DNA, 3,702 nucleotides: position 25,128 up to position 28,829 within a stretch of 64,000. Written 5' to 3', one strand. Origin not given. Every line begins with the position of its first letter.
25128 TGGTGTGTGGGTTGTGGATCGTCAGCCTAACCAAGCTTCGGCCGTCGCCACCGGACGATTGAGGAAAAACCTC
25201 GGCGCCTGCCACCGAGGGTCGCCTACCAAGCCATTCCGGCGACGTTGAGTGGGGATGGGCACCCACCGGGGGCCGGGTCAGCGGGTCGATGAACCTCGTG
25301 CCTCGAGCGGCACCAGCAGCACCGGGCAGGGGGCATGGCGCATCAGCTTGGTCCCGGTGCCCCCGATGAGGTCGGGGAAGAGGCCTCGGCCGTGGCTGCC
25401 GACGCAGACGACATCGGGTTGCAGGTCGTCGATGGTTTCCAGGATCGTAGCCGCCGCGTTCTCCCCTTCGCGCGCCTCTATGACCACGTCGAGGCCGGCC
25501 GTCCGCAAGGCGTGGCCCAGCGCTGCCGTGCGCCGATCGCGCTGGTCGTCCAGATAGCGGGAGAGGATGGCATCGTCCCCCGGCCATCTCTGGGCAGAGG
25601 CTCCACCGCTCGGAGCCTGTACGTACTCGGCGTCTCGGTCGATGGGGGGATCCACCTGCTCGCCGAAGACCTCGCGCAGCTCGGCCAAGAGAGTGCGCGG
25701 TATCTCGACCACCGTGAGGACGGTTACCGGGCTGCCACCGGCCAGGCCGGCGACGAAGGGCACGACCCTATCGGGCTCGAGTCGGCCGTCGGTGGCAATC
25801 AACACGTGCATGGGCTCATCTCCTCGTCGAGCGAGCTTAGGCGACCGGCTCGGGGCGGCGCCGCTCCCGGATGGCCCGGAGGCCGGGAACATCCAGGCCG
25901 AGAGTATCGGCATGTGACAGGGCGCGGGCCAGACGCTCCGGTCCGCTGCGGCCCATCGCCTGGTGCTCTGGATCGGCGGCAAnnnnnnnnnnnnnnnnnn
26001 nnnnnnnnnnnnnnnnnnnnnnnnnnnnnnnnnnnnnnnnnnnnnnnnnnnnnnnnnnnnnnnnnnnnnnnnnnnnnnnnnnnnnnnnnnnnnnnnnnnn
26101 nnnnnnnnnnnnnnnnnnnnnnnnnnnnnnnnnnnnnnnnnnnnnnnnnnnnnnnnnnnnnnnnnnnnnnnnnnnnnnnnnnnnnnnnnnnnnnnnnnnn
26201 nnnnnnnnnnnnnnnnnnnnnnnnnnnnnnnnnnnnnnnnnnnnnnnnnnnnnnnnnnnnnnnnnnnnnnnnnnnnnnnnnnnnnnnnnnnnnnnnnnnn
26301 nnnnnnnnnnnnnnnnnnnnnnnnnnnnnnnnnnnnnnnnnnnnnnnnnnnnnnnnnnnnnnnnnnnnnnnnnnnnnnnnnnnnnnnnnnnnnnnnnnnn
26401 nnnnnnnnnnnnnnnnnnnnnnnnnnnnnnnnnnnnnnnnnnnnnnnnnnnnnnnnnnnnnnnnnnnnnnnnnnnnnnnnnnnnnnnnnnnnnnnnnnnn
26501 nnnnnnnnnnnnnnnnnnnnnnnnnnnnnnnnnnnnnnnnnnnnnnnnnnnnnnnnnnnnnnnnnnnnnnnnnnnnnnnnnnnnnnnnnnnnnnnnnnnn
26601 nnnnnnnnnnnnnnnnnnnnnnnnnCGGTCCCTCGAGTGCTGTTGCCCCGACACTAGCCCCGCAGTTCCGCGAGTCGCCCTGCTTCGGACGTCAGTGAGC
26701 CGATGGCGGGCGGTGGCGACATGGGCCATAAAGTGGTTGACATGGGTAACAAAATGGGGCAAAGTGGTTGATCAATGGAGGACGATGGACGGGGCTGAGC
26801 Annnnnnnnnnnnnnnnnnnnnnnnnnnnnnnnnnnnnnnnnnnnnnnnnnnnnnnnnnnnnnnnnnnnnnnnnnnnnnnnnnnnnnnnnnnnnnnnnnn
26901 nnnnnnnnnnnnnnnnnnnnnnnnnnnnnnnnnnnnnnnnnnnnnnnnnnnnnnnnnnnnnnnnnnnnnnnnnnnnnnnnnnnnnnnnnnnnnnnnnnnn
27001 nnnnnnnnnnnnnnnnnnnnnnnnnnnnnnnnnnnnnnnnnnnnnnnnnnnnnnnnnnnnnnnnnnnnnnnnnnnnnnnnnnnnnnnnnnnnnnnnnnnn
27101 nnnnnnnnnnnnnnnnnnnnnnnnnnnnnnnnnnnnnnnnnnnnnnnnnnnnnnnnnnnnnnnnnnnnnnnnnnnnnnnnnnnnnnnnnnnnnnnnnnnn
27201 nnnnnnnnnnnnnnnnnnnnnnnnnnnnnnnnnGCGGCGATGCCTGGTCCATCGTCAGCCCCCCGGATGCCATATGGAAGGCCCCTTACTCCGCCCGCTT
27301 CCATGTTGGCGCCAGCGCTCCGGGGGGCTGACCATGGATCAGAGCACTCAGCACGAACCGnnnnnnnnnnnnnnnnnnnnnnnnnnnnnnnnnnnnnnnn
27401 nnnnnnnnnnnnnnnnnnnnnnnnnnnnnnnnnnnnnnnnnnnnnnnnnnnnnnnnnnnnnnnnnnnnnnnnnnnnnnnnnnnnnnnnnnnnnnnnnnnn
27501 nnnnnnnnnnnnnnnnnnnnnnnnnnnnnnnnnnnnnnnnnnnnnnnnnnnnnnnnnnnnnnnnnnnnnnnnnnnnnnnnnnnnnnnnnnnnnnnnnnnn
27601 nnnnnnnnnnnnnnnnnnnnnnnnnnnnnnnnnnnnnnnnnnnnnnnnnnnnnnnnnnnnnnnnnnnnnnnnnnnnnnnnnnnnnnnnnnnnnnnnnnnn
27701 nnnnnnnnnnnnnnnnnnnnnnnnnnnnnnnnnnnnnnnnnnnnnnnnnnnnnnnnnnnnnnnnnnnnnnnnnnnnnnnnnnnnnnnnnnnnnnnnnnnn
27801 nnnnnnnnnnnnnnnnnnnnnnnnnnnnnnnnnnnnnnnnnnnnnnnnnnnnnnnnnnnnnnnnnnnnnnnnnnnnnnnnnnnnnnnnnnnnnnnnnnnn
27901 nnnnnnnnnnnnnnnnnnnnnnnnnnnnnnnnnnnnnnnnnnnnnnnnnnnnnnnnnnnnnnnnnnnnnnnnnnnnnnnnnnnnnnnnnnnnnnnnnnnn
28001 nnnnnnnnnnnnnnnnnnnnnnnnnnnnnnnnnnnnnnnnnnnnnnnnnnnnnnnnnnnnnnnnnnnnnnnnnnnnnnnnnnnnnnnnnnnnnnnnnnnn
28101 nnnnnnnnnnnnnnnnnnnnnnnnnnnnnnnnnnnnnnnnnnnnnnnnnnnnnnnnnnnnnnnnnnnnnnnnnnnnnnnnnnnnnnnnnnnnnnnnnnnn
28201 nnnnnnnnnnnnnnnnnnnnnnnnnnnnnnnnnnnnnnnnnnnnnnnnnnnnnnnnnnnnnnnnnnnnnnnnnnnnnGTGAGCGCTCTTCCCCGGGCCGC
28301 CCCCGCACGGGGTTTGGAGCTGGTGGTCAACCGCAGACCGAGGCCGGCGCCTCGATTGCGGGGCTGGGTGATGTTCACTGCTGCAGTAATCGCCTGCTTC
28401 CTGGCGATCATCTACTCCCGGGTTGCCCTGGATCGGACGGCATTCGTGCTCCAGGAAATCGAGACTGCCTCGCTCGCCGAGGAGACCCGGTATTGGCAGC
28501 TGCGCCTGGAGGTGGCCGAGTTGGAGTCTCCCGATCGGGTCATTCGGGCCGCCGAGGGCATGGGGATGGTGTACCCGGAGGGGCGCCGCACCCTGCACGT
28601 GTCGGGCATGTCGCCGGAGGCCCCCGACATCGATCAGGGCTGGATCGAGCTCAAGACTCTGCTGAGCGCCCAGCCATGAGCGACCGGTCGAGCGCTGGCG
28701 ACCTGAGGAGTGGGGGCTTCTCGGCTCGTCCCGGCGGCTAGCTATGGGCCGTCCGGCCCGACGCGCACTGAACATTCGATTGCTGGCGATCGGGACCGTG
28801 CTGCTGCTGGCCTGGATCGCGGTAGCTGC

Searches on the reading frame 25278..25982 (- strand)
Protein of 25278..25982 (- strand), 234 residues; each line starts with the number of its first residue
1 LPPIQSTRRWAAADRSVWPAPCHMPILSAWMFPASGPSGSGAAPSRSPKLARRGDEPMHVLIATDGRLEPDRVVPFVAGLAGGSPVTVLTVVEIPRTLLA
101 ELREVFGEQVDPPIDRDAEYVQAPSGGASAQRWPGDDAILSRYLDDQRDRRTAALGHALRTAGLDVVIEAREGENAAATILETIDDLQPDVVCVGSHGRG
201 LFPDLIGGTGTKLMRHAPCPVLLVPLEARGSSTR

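Call 3: search_protein_families(library=pfam, proteins=[window:25278-25982:-])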
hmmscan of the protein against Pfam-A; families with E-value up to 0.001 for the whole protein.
window:25278-25982:- (234 aa): 1 family
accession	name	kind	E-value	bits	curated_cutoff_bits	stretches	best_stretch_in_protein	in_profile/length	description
PF00582.32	Usp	-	3.7e-17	63.6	24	1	59-225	4-141/141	Universal stress protein family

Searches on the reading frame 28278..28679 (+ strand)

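Call 48: search_protein_families(library=ncbifam, proteins=[window:28278-28679:+], max_evalue=0.1)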
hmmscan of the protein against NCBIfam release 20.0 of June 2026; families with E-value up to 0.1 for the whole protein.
window:28278-28679:+ (133 aa): 3 families
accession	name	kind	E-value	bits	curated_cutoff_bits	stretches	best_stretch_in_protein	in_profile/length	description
NF053549.1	FtsL_Actino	equivalog_domain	1.3e-08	34.6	55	1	30-108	4-82/83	cell division protein FtsL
TIGR02209.1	ftsL_broad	equivalog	1.3e-08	34.6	42.45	1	31-105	6-81/85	cell division protein FtsL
NF010501.0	PRK13920.1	subfamily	0.011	15.4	225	1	3-73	51-122/213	putative anti-sigmaE protein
